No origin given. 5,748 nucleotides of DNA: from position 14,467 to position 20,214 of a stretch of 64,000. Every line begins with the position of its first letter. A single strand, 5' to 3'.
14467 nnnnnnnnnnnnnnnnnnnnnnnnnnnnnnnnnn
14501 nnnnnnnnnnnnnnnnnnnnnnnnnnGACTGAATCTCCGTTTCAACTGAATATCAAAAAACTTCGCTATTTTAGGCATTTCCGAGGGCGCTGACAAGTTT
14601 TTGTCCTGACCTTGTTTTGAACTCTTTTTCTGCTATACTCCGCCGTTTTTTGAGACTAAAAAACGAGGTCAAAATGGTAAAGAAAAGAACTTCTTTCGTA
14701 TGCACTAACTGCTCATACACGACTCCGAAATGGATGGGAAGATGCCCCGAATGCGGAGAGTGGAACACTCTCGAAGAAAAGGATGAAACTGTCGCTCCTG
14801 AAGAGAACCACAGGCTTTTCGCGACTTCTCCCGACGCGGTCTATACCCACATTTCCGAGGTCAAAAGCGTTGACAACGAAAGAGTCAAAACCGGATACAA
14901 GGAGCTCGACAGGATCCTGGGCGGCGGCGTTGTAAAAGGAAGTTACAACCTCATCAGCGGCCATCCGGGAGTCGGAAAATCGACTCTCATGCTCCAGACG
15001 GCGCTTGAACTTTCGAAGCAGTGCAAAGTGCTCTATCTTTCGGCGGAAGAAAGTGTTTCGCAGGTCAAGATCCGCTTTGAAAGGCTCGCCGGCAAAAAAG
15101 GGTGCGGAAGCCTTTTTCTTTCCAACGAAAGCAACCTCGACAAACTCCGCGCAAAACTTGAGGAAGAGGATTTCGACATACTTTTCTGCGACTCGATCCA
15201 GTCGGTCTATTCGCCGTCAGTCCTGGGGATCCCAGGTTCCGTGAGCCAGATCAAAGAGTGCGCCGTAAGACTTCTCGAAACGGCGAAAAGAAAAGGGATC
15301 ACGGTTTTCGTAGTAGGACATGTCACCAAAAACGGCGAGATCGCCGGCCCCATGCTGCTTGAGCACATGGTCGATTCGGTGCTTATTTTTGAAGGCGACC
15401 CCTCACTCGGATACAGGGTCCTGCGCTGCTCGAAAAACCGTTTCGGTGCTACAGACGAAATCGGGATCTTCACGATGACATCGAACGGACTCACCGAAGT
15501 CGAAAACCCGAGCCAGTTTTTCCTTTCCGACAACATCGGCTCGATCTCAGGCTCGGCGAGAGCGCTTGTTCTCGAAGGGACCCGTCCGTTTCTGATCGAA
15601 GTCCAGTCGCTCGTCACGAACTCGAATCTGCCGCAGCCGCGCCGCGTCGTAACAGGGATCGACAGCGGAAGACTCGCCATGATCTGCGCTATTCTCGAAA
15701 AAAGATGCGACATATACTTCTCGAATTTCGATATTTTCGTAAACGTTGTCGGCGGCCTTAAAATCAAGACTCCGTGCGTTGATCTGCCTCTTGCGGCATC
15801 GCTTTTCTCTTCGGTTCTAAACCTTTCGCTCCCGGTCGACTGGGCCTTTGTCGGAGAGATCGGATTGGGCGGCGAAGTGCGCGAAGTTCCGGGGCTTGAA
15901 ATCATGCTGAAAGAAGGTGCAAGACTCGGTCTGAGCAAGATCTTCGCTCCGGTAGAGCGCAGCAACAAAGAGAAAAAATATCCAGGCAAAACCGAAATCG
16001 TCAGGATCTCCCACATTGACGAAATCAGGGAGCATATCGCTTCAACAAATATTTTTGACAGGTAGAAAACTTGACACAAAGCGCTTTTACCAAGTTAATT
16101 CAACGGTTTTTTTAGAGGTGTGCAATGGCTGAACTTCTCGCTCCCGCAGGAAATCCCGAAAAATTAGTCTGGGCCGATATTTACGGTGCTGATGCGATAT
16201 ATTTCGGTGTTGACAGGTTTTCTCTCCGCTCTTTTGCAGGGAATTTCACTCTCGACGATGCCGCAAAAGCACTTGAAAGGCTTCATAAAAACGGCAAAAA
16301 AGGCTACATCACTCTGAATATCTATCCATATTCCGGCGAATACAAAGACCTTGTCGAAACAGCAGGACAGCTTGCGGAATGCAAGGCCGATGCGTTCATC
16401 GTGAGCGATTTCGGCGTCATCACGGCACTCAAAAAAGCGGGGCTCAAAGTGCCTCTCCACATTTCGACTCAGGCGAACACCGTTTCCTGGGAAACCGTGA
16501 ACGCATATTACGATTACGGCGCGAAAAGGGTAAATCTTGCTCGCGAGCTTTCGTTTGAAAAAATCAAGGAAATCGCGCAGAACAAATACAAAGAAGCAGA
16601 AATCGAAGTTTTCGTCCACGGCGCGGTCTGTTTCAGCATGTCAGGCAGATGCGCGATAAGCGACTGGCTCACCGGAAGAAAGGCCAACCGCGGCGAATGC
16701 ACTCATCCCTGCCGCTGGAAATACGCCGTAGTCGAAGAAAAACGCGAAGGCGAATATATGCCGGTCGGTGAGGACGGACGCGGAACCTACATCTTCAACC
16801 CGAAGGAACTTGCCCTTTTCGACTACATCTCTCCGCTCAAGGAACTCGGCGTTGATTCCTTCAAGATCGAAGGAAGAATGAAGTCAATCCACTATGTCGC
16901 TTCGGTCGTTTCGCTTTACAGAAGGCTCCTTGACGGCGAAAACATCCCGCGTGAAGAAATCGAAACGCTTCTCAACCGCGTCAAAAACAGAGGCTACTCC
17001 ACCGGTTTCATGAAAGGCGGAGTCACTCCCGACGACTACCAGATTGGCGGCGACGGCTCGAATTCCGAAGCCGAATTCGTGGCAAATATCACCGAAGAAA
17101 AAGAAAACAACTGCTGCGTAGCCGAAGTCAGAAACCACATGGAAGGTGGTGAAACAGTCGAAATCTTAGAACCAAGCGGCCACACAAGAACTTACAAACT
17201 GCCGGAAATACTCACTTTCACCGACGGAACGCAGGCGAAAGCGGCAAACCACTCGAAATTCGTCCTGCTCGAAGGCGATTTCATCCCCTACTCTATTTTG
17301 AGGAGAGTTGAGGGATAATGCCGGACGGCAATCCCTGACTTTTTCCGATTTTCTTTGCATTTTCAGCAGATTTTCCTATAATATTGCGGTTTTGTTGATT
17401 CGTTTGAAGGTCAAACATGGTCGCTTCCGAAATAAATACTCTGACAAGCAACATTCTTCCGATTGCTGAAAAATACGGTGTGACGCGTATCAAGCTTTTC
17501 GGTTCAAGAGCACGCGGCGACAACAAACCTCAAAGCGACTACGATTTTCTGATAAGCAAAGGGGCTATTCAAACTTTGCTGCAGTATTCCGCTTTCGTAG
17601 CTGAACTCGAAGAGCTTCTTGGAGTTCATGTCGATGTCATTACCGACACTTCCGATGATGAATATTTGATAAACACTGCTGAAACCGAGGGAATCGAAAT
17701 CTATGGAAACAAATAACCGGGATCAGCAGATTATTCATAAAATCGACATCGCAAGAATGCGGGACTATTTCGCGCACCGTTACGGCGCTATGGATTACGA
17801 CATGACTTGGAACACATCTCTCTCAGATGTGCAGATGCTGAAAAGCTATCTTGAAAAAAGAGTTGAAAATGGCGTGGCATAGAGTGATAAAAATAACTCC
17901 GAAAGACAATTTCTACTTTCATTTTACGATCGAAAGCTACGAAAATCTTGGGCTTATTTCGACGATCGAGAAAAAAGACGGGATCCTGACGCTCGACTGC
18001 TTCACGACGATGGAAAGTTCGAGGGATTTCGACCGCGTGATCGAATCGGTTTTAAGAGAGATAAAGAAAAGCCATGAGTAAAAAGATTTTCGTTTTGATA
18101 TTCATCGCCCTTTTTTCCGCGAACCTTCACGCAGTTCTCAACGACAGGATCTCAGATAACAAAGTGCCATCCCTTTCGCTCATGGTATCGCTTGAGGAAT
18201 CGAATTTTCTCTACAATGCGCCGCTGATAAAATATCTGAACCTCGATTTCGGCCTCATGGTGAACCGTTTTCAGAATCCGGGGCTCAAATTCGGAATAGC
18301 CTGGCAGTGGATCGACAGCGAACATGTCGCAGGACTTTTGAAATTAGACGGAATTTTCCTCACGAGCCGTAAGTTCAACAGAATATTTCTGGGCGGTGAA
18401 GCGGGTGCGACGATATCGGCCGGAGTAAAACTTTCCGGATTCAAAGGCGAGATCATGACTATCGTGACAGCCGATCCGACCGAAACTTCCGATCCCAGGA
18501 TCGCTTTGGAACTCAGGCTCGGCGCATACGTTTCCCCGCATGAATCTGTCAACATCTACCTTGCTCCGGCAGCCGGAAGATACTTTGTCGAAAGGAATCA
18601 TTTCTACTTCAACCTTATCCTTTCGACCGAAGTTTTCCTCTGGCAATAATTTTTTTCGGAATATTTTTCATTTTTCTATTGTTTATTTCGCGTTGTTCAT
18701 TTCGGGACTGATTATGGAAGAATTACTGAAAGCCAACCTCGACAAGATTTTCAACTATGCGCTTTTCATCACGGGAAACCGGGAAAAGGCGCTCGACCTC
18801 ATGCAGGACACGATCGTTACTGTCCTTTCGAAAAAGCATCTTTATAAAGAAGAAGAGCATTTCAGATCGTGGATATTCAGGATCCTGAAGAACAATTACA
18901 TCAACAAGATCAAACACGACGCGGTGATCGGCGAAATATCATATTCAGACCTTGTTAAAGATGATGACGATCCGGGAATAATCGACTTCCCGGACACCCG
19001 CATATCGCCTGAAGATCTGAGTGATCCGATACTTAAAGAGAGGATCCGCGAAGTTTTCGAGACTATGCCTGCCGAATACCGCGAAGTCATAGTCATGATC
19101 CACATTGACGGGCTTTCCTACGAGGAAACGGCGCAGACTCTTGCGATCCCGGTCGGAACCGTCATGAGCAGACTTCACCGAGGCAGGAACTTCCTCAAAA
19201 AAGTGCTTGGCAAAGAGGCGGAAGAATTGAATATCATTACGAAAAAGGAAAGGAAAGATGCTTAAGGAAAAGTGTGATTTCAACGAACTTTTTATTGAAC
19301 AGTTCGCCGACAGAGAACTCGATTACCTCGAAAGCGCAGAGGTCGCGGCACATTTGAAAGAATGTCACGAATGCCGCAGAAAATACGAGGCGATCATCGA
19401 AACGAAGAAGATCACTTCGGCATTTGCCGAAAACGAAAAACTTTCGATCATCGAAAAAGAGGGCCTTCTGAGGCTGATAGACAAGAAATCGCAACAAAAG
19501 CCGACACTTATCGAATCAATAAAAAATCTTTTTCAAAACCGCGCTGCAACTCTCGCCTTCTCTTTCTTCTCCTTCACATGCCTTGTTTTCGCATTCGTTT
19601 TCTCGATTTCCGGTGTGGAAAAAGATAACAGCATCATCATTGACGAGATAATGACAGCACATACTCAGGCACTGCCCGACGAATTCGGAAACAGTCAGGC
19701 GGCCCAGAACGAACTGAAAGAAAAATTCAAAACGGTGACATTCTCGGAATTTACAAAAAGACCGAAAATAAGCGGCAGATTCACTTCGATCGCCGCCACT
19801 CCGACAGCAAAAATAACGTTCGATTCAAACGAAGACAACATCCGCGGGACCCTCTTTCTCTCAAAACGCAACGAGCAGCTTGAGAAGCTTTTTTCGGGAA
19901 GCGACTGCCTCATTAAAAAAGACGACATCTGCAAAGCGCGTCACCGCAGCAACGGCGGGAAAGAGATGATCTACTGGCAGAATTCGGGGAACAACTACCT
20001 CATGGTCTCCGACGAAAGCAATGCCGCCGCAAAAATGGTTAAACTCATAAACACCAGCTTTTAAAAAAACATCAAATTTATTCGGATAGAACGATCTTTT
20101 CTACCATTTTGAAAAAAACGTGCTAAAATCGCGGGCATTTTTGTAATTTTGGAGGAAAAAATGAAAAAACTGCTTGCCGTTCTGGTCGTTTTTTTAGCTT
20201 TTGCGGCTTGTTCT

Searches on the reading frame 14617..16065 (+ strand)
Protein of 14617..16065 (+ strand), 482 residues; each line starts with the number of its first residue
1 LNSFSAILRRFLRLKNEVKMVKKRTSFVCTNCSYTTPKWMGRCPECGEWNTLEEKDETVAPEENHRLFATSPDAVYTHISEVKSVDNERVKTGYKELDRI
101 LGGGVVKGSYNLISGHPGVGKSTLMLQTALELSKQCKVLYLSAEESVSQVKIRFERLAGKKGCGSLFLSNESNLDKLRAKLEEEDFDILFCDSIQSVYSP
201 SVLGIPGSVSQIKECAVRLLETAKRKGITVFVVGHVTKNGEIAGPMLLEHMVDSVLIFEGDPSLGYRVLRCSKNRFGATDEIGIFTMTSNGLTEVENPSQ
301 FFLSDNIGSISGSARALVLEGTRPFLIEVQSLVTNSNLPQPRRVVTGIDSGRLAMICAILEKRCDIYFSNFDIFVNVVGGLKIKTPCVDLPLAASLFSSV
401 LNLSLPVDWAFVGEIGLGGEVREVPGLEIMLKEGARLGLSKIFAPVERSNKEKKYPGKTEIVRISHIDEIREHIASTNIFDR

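Call 66: search_protein_families(library=pfam, proteins=[window:14617-16065:+])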
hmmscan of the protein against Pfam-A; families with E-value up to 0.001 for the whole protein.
window:14617-16065:+ (482 aa): 11 families
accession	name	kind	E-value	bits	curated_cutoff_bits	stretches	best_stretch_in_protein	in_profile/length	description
PF13481.12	AAA_25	-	5.5e-15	55.9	27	1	80-240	5-194/195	AAA domain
PF18073.7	Zn_ribbon_LapB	-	3.6e-13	49.4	25.7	1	27-54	1-28/28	Rubredoxin metal binding domain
PF06745.19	ATPase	-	7.5e-12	45.5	26.6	1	90-157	1-70/231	KaiC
PF03796.21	DnaB_C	-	4.5e-07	30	27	1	90-154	2-67/255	DnaB-like helicase C terminal domain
PF13541.12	ChlI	-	5.3e-07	30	27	1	364-447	36-120/121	Subunit ChlI of Mg-chelatase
PF20720.3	nSTAND3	-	0.00019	21.6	27.2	1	112-146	21-56/155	Novel STAND NTPase 3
PF05362.19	Lon_C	-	0.00023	21.2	21.1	1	367-473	90-201/205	Lon protease (S16) C-terminal proteolytic domain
PF00004.35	AAA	-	0.00026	21.9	21.2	1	112-248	2-120/131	ATPase family associated with various cellular activities (AAA)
PF13401.12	AAA_22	-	0.00067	20.4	27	0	112-235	9-123/130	AAA domain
PF25199.1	nSTAND_NTPase5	-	0.00078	19.7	34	0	111-152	44-87/145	Novel STAND NTPase 5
PF08423.17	Rad51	-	0.00088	19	22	0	89-128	7-46/244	Rad51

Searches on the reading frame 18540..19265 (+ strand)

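Call 66: search_protein_families(library=pfam, proteins=[window:18540-19265:+])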
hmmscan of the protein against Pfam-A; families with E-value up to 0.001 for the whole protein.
window:18540-19265:+ (241 aa): 4 families
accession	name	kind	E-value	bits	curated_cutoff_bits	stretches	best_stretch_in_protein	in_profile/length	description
PF08281.18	Sigma70_r4_2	-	2.3e-16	59.6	25.7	1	167-219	2-54/54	Sigma-70, region 4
PF04542.20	Sigma70_r2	-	6.7e-10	39.1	24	1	62-125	1-66/71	Sigma-70 region 2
PF04545.22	Sigma70_r4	-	9.4e-09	35.1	24.1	1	174-221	3-50/50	Sigma-70, region 4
PF22029.2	PhyR_sigma2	-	0.00029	21.2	27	1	73-116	11-54/55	Sigma2 domain of PhyR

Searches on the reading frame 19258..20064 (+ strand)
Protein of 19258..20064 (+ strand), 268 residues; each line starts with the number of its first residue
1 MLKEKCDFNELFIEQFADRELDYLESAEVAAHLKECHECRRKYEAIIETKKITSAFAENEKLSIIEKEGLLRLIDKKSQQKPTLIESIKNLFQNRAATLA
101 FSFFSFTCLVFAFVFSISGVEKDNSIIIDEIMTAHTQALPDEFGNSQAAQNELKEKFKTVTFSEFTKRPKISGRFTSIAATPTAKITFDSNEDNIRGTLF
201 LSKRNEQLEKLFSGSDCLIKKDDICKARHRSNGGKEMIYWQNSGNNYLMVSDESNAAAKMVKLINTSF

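Call 66: search_protein_families(library=pfam, proteins=[window:19258-20064:+])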
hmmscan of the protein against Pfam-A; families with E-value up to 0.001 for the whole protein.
window:19258-20064:+ (268 aa): 1 family
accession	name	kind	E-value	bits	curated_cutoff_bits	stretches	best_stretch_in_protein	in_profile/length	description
PF13490.11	zf-HC2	-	1e-05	25.9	22.2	1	15-40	10-35/35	Putative zinc-finger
